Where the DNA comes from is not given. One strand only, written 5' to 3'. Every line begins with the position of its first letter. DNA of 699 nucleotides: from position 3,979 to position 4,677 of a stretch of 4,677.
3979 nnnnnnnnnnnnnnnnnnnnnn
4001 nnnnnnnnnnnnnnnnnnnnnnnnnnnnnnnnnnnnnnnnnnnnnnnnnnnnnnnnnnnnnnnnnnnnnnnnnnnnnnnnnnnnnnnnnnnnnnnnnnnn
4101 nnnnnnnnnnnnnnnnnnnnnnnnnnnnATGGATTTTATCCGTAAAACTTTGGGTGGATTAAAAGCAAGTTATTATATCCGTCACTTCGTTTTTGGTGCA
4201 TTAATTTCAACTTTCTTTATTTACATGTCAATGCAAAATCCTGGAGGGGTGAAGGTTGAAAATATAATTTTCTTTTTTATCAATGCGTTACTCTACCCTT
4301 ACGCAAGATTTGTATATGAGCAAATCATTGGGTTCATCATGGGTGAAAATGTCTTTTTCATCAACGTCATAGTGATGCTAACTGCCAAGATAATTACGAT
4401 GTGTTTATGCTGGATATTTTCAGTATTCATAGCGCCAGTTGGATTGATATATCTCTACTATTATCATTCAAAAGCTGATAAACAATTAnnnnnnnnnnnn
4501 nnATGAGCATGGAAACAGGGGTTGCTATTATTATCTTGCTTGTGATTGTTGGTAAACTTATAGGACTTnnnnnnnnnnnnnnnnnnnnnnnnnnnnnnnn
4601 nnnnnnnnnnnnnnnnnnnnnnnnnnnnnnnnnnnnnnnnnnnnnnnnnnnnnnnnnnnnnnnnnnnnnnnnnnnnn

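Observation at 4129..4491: Orphan colicin E1-type immunity-like membrane protein carried by a phage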

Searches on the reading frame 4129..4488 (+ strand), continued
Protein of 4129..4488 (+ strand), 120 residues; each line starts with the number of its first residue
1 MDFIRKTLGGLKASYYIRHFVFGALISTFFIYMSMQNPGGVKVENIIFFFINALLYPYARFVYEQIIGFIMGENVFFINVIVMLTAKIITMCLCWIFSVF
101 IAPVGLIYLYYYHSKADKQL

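Call 91: find_encoding_contigs(protein=P0047, flank=5000, max_places=3)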
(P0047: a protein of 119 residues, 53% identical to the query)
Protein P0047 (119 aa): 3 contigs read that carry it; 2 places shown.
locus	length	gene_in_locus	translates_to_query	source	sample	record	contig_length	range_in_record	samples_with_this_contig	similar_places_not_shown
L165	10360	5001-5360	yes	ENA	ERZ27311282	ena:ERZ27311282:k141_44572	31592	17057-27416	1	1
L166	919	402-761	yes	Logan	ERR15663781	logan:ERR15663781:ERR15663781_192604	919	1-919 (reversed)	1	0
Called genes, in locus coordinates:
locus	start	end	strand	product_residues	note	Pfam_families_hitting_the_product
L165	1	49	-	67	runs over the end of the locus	-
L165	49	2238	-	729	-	PF23899:SU10_portal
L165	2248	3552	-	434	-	PF03237:Terminase_6N, PF17289:Terminase_6C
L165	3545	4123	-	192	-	-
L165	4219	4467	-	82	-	-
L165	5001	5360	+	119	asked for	-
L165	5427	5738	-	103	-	-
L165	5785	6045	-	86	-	-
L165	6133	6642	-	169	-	-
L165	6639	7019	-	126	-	PF24608:PDDEXK_15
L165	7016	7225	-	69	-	-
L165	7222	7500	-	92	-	-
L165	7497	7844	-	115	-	-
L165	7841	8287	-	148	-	PF05772:NinB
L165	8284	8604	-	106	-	-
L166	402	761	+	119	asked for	-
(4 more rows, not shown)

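Call 93: search_solved_structures(query=A1, max_evalue=10)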
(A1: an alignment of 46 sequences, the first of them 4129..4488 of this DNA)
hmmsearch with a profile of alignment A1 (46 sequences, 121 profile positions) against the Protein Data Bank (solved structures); distinct sequences matched with E-value up to 10: 5.
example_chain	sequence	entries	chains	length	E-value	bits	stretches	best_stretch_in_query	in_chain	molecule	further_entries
9ay0_A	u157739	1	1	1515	0.87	13.2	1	43-114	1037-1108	Metal resistance protein YCF1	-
7mpe_A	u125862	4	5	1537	0.9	13.1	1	43-114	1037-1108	Metal resistance protein YCF1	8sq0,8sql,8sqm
9ayc_A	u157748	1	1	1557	0.93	13.1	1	43-114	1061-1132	Metal resistance protein YCF1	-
7m68_A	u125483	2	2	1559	0.93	13.1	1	43-114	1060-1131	Metal resistance protein YCF1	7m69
8sg4_A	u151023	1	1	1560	0.93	13.1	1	43-114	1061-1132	Metal resistance protein YCF1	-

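Call 97: search_protein_families(library=pfam, alignment_id=A6, max_evalue=0.00001)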
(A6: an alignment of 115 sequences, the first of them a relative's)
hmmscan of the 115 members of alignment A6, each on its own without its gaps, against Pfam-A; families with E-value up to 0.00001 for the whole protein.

A. member 1, L009:5609-5995:+ (129 aa): 0 families

B. families by the number of members that match (of 115 scanned): 140 families (the first 25 are shown)
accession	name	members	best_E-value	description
PF00005.33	ABC_tran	3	3.1e-63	ABC transporter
PF13304.12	AAA_21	3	3.3e-16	AAA domain, putative AbiEii toxin, Type IV TA system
PF05144.20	Phage_CRI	2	1.4e-69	Replication-associated protein G2P N-terminal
PF03600.22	CitMHS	2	3.1e-60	Citrate transporter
PF07690.21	MFS_1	2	4.3e-49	Major Facilitator Superfamily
PF03466.25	LysR_substrate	2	1.1e-41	LysR substrate binding domain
PF05155.20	G2P_X_C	2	1.7e-28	Replication-associated protein G2P C-terminal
PF00849.27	PseudoU_synth_2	2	2.9e-27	RNA pseudouridylate synthase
PF08352.17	oligo_HPY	2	3.1e-23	Oligopeptide/dipeptide transporter, C-terminal region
PF00126.33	HTH_1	2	3.9e-19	Bacterial regulatory helix-turn-helix protein, lysR family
PF02661.23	Fic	2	4.9e-16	Fic/DOC family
PF02463.25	SMC_N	2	6.7e-13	RecF/RecN/SMC N terminal domain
PF02040.21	ArsB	1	4e-150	Arsenical pump membrane protein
PF02684.21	LpxB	1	3.6e-147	Lipid-A-disaccharide synthetase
PF14307.12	Glyco_tran_WbsX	1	2.1e-133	Glycosyltransferase WbsX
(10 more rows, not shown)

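Call 110: get_annotated_region(hit=H22, flank=5000)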
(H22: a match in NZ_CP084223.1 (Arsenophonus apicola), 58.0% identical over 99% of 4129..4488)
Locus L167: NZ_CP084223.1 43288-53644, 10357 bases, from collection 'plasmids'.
description: Arsenophonus apicola strain ArsBeeUS plasmid pArsBee1, complete sequence
organism: Arsenophonus apicola (NCBI taxid 2879119)
taxonomy: Bacteria; Pseudomonadota; Gammaproteobacteria; Enterobacterales; Morganellaceae; Arsenophonus; Arsenophonus apicola
host: -; source: Apis mellifera; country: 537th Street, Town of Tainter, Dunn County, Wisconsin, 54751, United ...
typing (MOB-suite, as given by PLSDB): non-mobilizable
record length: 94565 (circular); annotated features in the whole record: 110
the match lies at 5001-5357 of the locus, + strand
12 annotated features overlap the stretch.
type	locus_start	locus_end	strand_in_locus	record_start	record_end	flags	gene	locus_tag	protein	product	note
CDS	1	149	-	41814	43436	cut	-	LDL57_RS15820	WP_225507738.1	PilN family type IVB pilus formation outer membrane protein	GO:0009297 - pilus assembly [Evidence IEA]; GO:0009306 - protein secretion [Evidence IEA]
CDS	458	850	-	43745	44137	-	-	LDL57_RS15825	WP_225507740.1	hypothetical protein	-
CDS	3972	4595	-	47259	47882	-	-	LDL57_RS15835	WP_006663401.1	recombinase family protein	-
CDS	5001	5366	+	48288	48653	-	-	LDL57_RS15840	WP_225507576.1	hypothetical protein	-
CDS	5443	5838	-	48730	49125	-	-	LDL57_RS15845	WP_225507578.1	hypothetical protein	-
CDS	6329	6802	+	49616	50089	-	-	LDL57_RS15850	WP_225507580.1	lytic transglycosylase domain-containing protein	-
CDS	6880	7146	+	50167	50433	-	-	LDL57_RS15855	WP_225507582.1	DUF4282 domain-containing protein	-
CDS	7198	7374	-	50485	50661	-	-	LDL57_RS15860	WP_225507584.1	Rop family plasmid primer RNA-binding protein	-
CDS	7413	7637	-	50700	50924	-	-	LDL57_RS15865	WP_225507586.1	hypothetical protein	-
CDS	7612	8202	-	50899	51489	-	-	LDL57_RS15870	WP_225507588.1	ProQ/FINO family protein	-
CDS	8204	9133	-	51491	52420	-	-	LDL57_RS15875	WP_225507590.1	Rpn family recombination-promoting nuclease/putative transposase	-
CDS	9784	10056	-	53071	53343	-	-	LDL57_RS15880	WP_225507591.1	HU family DNA-binding protein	GO:0030261 - chromosome condensation [Evidence IEA]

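Call 111: get_annotated_region(hit=H21, flank=5000)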
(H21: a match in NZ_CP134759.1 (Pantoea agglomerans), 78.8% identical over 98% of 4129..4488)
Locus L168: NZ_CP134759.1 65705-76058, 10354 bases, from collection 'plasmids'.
description: Pantoea agglomerans strain AR24 plasmid pAR24_B, complete sequence
organism: Pantoea agglomerans (NCBI taxid 549)
taxonomy: Bacteria; Pseudomonadota; Gammaproteobacteria; Enterobacterales; Erwiniaceae; Pantoea; Pantoea agglomerans
host: -; source: Allium cepa,cell culture,bulb [BTO:0000159]; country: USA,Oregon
typing (MOB-suite, as given by PLSDB): non-mobilizable; replicon rep_cluster_807
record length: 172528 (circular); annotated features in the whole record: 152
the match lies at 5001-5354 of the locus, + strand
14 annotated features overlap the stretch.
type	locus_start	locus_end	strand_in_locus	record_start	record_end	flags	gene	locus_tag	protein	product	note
CDS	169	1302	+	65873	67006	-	-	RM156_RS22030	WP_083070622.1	glutathione-independent formaldehyde dehydrogenase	-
CDS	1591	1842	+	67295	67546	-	-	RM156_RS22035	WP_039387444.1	type II toxin-antitoxin system Phd/YefM family antitoxin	GO:0045927 - positive regulation of growth [Evidence IEA]; GO:0006355 - regulation of DNA-templated transcription ...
CDS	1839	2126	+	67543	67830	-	-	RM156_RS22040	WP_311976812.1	type II toxin-antitoxin system RelE/ParE family toxin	GO:0030541 - plasmid partitioning [Evidence IEA]; GO:0051290 - protein heterotetramerization [Evidence IEA]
CDS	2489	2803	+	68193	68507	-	-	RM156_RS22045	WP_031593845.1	hypothetical protein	-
CDS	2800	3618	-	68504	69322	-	-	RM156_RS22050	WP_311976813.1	DUF4225 domain-containing protein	-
CDS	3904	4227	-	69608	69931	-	-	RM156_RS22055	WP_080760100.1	hypothetical protein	-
CDS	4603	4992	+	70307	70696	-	-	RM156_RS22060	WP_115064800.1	hypothetical protein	-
CDS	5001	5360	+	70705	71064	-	-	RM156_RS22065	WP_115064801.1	hypothetical protein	-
CDS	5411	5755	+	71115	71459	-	-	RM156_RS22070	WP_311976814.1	hypothetical protein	-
CDS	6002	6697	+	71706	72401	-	-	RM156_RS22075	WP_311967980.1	haloacid dehalogenase type II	GO:0006805 - xenobiotic metabolic process [Evidence IEA]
CDS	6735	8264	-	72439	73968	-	-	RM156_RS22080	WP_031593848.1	Fic family protein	-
CDS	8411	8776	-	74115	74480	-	arnF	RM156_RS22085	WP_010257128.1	4-amino-4-deoxy-L-arabinose-phosphoundecaprenol flippase subunit ArnF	-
CDS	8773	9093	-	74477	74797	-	arnE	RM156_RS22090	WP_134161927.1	4-amino-4-deoxy-L-arabinose-phosphoundecaprenol flippase subunit ArnE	-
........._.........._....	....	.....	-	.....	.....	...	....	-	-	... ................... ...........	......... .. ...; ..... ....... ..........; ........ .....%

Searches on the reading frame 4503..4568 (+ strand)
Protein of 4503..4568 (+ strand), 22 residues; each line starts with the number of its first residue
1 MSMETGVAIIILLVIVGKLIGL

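Call 5: search_protein_families(library=phrogs, proteins=[window:4503-4568:+], max_evalue=1)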
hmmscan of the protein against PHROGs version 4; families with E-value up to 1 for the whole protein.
window:4503-4568:+ (22 aa): 1 family
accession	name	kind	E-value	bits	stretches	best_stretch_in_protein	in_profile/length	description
phrog_34537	-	unknown function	0.43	11.8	1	3-17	1-15/38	-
